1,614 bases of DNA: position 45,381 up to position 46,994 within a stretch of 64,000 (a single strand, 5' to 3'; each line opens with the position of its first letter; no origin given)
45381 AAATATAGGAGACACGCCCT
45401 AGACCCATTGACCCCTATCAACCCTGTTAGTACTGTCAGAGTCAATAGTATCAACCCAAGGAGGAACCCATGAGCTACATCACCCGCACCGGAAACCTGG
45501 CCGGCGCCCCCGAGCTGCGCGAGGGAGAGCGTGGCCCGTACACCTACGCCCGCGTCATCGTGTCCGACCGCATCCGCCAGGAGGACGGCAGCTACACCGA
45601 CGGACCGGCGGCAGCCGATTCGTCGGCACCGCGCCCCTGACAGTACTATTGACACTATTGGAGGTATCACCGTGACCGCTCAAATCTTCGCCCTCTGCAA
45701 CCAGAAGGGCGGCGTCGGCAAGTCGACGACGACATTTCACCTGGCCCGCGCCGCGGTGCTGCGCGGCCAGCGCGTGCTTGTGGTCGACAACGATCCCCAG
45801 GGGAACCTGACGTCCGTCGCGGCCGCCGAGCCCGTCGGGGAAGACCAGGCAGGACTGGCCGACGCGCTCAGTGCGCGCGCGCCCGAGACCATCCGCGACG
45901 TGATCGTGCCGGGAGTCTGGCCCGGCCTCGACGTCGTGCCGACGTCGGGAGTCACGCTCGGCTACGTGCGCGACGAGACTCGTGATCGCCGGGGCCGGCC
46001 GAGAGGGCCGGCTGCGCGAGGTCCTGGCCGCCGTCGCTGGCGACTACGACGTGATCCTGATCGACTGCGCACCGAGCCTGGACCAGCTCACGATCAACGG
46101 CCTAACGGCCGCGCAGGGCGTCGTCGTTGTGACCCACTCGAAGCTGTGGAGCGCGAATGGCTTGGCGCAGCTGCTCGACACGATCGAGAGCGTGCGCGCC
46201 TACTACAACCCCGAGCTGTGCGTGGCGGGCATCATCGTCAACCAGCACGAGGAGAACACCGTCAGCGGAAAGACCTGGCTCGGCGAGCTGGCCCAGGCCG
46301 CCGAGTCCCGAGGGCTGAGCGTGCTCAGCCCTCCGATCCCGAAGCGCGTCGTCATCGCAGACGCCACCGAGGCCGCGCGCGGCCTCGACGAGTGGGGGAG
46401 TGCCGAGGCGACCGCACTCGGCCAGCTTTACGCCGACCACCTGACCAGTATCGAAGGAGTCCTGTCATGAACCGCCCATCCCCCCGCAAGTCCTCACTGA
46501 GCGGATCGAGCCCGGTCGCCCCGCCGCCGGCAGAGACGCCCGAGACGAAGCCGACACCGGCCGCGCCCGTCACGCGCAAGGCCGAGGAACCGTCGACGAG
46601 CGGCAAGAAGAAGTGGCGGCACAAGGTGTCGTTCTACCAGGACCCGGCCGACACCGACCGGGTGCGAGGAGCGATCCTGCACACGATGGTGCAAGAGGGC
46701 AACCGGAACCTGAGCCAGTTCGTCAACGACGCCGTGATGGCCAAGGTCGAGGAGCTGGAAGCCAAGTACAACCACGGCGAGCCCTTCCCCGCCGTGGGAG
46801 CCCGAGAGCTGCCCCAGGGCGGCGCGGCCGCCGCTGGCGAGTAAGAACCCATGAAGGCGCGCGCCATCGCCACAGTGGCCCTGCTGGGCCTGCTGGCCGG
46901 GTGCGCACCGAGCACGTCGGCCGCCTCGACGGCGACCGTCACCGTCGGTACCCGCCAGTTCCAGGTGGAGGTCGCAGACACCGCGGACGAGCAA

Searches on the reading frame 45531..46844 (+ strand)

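Call 65: search_protein_families(library=pfam, proteins=[window:45531-46844:+], max_evalue=0.01)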
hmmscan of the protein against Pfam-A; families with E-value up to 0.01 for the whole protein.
window:45531-46844:+ (437 aa): 8 families
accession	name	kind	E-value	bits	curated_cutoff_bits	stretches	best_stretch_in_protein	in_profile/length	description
PF18064.7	CB_ParB_C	-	1e-22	80.4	27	1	374-419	2-47/47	Centromere-binding protein ParB C-terminal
PF01656.29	CbiA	-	4.6e-15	56.1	25.4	1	54-100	2-47/125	CobQ/CobB/MinD/ParA nucleotide binding domain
PF13614.12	AAA_31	-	4.8e-15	56.4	27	1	51-139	2-87/177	AAA domain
PF09140.17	MipZ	-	8.4e-06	25.7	20.7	1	53-88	3-38/262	ATPase MipZ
PF10609.15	ParA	-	1.6e-05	24.9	27.1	1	51-91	4-44/246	NUBPL iron-transfer P-loop NTPase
PF00142.24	Fer4_NifH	-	3.6e-05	23.8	25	1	58-97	7-46/271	4Fe-4S iron sulfur cluster binding proteins, NifH/frxC family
PF02374.21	ArsA_ATPase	-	0.0051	16.5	24.3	1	58-95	8-45/305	Anion-transporting ATPase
PF06564.18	CBP_BcsQ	-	0.008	16.2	21.3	0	52-101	3-51/234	Cellulose biosynthesis protein BcsQ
